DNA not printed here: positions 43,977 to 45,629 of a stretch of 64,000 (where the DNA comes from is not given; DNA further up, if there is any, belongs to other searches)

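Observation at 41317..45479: Five-gene envelope operon built around a membrane-anchored PGRP/amidase_2 protein, with lysis-cassette-like logic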

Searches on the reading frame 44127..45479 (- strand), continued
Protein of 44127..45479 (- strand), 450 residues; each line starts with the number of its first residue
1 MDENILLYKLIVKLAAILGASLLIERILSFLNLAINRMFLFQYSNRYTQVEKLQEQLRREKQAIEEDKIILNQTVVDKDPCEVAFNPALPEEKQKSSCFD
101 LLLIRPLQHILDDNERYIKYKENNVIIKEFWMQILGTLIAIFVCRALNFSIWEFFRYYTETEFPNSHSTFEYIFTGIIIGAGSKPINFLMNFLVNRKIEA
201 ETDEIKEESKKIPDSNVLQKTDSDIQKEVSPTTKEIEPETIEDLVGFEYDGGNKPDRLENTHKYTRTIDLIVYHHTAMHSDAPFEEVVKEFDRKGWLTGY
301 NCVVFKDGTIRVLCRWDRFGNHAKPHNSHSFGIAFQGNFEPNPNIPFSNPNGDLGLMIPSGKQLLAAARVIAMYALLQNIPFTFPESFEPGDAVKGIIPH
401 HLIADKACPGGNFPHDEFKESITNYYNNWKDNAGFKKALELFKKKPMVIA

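Call 36: find_encoding_contigs(protein=P0001, flank=10000, max_places=2)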
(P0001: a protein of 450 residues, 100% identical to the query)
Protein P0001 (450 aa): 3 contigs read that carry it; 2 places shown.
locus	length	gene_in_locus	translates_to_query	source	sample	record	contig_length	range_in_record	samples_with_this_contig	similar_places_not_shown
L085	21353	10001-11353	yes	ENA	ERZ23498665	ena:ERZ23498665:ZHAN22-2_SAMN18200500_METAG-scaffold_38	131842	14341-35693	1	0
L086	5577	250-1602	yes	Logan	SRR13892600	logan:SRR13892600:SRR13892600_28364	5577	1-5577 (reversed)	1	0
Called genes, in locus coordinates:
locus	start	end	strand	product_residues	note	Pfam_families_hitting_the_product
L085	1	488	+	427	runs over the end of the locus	PF03781:FGE-sulfatase, PF13585:CHU_C, PF13860:FlgD_ig, PF18962:Por_Secre_tail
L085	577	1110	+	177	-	PF08281:Sigma70_r4_2 (weak)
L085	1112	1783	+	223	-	PF12895:ANAPC3 (faint), PF14559:TPR_19 (faint)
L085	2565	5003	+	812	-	PF24738:DUF7689, PF18962:Por_Secre_tail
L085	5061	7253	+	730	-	PF07494:Reg_prop (faint), PF18962:Por_Secre_tail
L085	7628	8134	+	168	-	-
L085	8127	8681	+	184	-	PF03366:YEATS, PF20305:pYEATS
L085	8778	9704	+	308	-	-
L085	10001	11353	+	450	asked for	PF01510:Amidase_2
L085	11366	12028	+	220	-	-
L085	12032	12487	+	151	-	-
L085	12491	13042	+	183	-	-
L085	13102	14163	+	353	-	PF04909:Amidohydro_2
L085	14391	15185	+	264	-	-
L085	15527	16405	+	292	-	-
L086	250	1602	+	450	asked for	PF01510:Amidase_2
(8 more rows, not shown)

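Call 37: find_encoding_contigs(protein=P0004, flank=10000, max_places=1)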
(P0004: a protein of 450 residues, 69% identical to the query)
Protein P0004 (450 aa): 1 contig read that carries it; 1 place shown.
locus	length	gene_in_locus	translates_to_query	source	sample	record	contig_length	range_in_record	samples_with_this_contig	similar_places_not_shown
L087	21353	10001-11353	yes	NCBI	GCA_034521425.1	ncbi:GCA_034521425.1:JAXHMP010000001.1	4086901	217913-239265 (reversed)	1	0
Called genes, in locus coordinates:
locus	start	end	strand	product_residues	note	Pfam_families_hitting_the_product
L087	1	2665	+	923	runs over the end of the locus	PF13620:CarboxypepD_reg (weak), PF13715:CarbopepD_reg_2, PF07715:Plug (weak), PF00593:TonB_dep_Rec_b-barrel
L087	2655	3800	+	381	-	PF14054:DUF4249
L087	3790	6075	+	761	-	PF01835:MG2 (weak)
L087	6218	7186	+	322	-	PF02469:Fasciclin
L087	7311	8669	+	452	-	PF04389:Peptidase_M28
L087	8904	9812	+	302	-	PF00892:EamA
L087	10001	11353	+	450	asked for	PF01510:Amidase_2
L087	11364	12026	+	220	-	-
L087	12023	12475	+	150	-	-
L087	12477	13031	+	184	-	-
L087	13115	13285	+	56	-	-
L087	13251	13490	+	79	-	-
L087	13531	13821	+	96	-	-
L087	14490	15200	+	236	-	PF04402:SIMPL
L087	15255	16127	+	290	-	PF08450:SGL (faint)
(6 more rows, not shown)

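Call 42: predict_structure(alignment_id=A5)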
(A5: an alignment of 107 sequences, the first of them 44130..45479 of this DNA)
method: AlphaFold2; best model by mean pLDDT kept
length: 450 residues; sequences in the alignment: 107
mean_pLDDT: 87.6   pTM: 0.77
mean pLDDT of the five models: 87.6, 87.1, 86.8, 86.8, 86.4
residues with pLDDT >= 90: 292; 70-90: 113; 50-70: 18; < 50: 27
segments of 3 or more residues with pLDDT < 50: 211-228
pLDDT, mean of each block of 10 residues (from residue 1): 67 88 93 89 81 91 94 84 91 83 82 89 90 94 93 76 83 93 87 72 49 42 46 71 97 94 96 96 95 94 98 97 94 98 93 96 98 98 95 96 92 98 98 98 96
secondary structure, 60 per line:
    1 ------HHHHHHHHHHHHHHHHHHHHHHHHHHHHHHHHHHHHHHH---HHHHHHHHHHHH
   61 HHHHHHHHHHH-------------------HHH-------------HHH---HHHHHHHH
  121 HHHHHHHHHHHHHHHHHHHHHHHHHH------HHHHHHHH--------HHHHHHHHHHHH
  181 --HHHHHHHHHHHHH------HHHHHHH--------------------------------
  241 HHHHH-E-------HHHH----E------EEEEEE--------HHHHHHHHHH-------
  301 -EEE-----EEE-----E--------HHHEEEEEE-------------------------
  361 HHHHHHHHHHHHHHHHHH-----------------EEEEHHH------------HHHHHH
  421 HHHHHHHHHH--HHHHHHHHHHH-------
elements in order: H7-45 H49-71 H113-146 H153-160 H169-180 H183-195 H202-208 H241-245 H255-258 E270-275 H284-293 E302-304 E310-312 E330-335 H361-378 E396-399 H415-430 H433-443
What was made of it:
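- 44127..45479 (-): g1: 450-aa fusion of a novel membrane domain, a flexible linker and an Amidase_2/PGRP-type Zn amidase. AF2 model with pLDDT 87.6 and pTM 0.77 (call 42).
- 44895..45479 (-): g1 N-domain (residues 1-195). TM1 carries invariant E25-R26. A ~100-aa helical/coil loop carries a conserved DPxEI..NP motif. TM2 follows, then a kinked TM3 (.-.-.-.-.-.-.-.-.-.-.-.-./N). AF2 helices 7-45, 49-71, 113-146, 153-160, 169-180 and 183-195 (call 42).
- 44760..44894 (-): g1 linker (residues 196-240). It starts with invariant R196 and K197, is low-complexity, and is predicted to be disordered. pLDDT below 50 for residues 211-228 (call 42).
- This suggests the loop and the amidase pack on the same side of the membrane (call 42; inference). 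The linker is disordered (call 42). Loop1 and the amidase appear to be on the same side of the membrane (call 42).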

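Call 45: fold_search(model_id=the predicted structure, library=pdb)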
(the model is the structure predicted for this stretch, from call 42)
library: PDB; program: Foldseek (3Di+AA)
matches with E <= 10: 80; with E <= 0.001: 45
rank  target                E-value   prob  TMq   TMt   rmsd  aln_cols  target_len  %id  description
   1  6srt                  1.0e-07  1.00  0.28  0.80   1.9       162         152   24  Endolysine N-acetylmuramoyl-L-alanine amidase LysCS from Clostridium intestinale URNW (released 2020-09-30)
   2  6ssc                  1.2e-07  1.00  0.28  0.81   1.9       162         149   24  N-acetylmuramoyl-L-alanine amidase LysC from Clostridium intestinale URNW (released 2020-09-30)
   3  5xz3_B                2.3e-06  1.00  0.26  0.64   5.3       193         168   19  The X-ray structure of Apis mellifera PGRP-SA (released 2018-07-18)
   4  7f5i                  5.0e-06  1.00  0.27  0.77   4.2       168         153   20  X-ray structure of Clostridium perfringens-specific amidase endolysin (released 2022-05-04)
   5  4zxm                  5.0e-06  1.00  0.24  0.60   6.5       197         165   20  Crystal structure of PGRP domain from Branchiostoma belcheri tsingtauense peptidoglycan recognition protein 3 (released 2015-10-14)
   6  4z8i                  6.0e-06  1.00  0.23  0.45   6.8       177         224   21  Crystal structure of Branchiostoma belcheri tsingtauense peptidoglycan recognition protein 3 (released 2015-10-14)
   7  2f2l_X                7.5e-06  1.00  0.24  0.61   8.6       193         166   20  Crystal structure of tracheal cytotoxin (TCT) bound to the ectodomain complex of peptidoglycan recognition proteins LC (released 2006-04-04)
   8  1s2j_B                9.9e-06  1.00  0.24  0.59   6.4       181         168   19  Crystal structure of the Drosophila pattern-recognition receptor PGRP-SA (released 2004-09-14)
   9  6su5                  1.1e-05  1.00  0.25  0.69   4.8       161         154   23  Ph2119 endolysin from Thermus scotoductus MAT2119 bacteriophage Ph2119 (released 2020-09-30)
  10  7nsx                  1.3e-05  1.00  0.25  0.62   6.7       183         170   19  Drosophila PGRP-LB wild-type (released 2021-05-19)
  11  5xz3_A                2.0e-05  1.00  0.25  0.61   3.9       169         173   21  The X-ray structure of Apis mellifera PGRP-SA (released 2018-07-18)
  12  5xz3_C                2.2e-05  1.00  0.25  0.64   3.9       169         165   21  The X-ray structure of Apis mellifera PGRP-SA (released 2018-07-18)
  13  1s2j_A                2.2e-05  1.00  0.25  0.62   4.2       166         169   20  Crystal structure of the Drosophila pattern-recognition receptor PGRP-SA (released 2004-09-14)
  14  1sxr_A                2.2e-05  1.00  0.25  0.60   4.3       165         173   20  Drosophila Peptidoglycan Recognition Protein (PGRP)-SA (released 2004-06-29)
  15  2xz4_B                2.3e-05  1.00  0.24  0.62   5.9       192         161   21  Crystal structure of the LFZ ectodomain of the peptidoglycan recognition protein LF (released 2011-04-13)
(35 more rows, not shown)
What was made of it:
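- On Amidase_2 / PGRP (PF01510) N-acetylmuramoyl-L-alanine Zn amidases: The fold superposes on LysCS at TM 0.80 and rmsd 1.9 (call 45).
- On AmpD-type cytoplasmic anhydro-muramyl-peptide amidase: AmpD matches are weaker (TM 0.55-0.60) than endolysin and PGRP matches (0.6-0.81) (call 45).
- AmpD shares the same fold family (call 45). The domain is closer to endolysins and PGRPs than to AmpD (call 45).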

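Call 54: find_related_loci(query=A1, collection=viral_contigs, flank=10000)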
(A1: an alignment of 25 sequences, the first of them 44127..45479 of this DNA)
Query A1 (450 aa) in viral_contigs; peptide patterns used: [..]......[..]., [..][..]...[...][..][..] (x = any residue, [..] = any of these).
100 stretches matched a pattern, but none encodes a relative of the query by tblastn (E <= 1e-3).
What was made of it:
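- No tblastn-confirmed relative of g1 was found in IMG/VR among the candidate stretches picked by two conserved amidase-domain peptide patterns (call 54).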

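Call 57: search_dna_similar(query=window:44130-45479:-, collection=plasmids, mode=protein, max_evalue=0.00001, max_rows=10)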
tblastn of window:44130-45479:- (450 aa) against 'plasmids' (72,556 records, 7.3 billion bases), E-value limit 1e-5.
No match.

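Call 65: search_protein_families(library=padloc, alignment_id=A8, max_evalue=0.00001)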
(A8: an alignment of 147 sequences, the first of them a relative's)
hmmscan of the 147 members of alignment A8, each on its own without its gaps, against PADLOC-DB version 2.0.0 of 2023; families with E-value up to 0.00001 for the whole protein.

A. member 1, L001:7192-7806:+ (205 aa): 0 families

B. families by the number of members that match (of 147 scanned): 56 families (the first 25 are shown)
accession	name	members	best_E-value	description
PDLC04134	mad2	3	2.8e-22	mads_2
PDLC04055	PD-T4-6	2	2.6e-37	-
PDLC00758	Effector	2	5.9e-13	Phospholipase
PDLC04140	mad8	2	2.6e-11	mads_8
PDLC00755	Effector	2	1.5e-08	Phospholipase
PDLC00757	Effector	2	6.1e-08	Phospholipase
PDLC04789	PDC-S01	1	3.1e-89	-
PDLC04042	PD-T4-6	1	1.9e-80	-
PDLC04061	PD-T4-6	1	1e-76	-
PDLC04053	PD-T4-6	1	4.6e-76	-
PDLC04041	PD-T4-6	1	8e-71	-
PDLC04039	PD-T4-6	1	6.8e-70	-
PDLC04060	PD-T4-6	1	2.6e-67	-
PDLC04052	PD-T4-6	1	4e-67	-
PDLC04043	PD-T4-6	1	1.4e-66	-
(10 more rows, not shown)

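Call 66: search_protein_families(library=pfam, alignment_id=A8, max_evalue=0.00001)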
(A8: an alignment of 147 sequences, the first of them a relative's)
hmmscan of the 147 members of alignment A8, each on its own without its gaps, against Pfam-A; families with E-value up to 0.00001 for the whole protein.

A. member 1, L001:7192-7806:+ (205 aa): 0 families

B. families by the number of members that match (of 147 scanned): 163 families (the first 25 are shown)
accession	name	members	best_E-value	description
PF07690.21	MFS_1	3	8.8e-52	Major Facilitator Superfamily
PF00106.31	adh_short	3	4.5e-42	short chain dehydrogenase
PF13561.12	adh_short_C2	3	8.6e-34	Enoyl-(Acyl carrier protein) reductase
PF08281.18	Sigma70_r4_2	3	2.1e-18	Sigma-70, region 4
PF04542.20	Sigma70_r2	3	7.1e-17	Sigma-70 region 2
PF04055.27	Radical_SAM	3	6.9e-14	Radical SAM superfamily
PF08659.16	KR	3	1e-13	KR domain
PF04545.22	Sigma70_r4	3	1.6e-10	Sigma-70, region 4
PF03739.19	LptF_LptG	2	1.1e-83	Lipopolysaccharide export system permease LptF/LptG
PF00144.29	Beta-lactamase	2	9e-64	Beta-lactamase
PF00150.24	Cellulase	2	5.2e-55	Cellulase (glycosyl hydrolase family 5)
PF19576.4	Acyltransf_2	2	1.6e-54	Acyltransferase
PF00072.30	Response_reg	2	3.9e-53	Response regulator receiver domain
PF06439.18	3keto-disac_hyd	2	5.9e-41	3-keto-disaccharide hydrolase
PF01145.31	Band_7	2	3e-34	SPFH domain / Band 7 family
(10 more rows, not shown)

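Call 70: fold_search(model_id=the predicted structure, library=viral)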
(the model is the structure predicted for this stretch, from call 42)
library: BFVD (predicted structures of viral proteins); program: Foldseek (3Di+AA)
matches with E <= 10: 103; with E <= 0.001: 42
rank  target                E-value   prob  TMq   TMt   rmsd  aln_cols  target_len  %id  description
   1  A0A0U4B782            3.6e-07  1.00  0.32  0.43   5.2       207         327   18  Major tail protein [Arthrobacter phage Tank]
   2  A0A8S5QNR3            4.5e-07  1.00  0.30  0.61   2.0       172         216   21  Endodeoxyribonuclease I [Podoviridae sp. ctPbe19]
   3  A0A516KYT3            2.5e-06  1.00  0.25  0.49  10.1       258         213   16  (no name in the UniProt tables at hand)
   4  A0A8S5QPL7            2.8e-06  1.00  0.27  0.73   4.5       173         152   20  Endodeoxyribonuclease I [Siphoviridae sp. ct6oU4]
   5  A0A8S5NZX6            2.8e-06  1.00  0.28  0.32   6.5       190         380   17  Muramidase (Flagellum-specific) [Siphoviridae sp. ctckI12]
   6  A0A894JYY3            3.0e-06  1.00  0.28  0.47   5.5       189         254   17  (no name in the UniProt tables at hand)
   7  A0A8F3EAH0            3.2e-06  1.00  0.28  0.21   3.6       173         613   16  (no name in the UniProt tables at hand)
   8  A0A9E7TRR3            3.2e-06  1.00  0.28  0.50   8.4       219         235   16  Lysin A, N-acetylmuramoyl-L-alanine amidase domain [Gordonia phage Aleemily]
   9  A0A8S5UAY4            4.4e-06  1.00  0.28  0.45   9.9       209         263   17  N-acetylmuramoyl-L-alanine amidase [Siphoviridae sp. ct8Cp41]
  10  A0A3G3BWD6            5.2e-06  1.00  0.27  0.33   3.1       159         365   24  N-acetylmuramoyl-L-alanine amidase [Bacillus phage vB_BboS-125]
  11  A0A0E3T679            5.2e-06  1.00  0.27  0.33   3.9       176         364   13  N-acetylmuramoyl-L-alanine amidase [Gordonia phage Gsput1]
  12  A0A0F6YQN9            1.1e-05  1.00  0.30  0.26  13.8       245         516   13  Lysin A [Mycobacterium phage MOOREtheMARYer]
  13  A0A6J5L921            1.4e-05  1.00  0.31  0.64   4.8       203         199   17  N-acetylmuramoyl-L-alanine amidase domain containing protein [uncultured Caudovirales phage]
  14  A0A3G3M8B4            1.5e-05  1.00  0.32  0.27  11.1       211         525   18  Lysin A [Gordonia phage Fosterous]
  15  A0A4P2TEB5            1.8e-05  1.00  0.27  0.13  14.2       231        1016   20  Baseplate hub subunit and tail lysozyme [Vibrio phage VP-1]
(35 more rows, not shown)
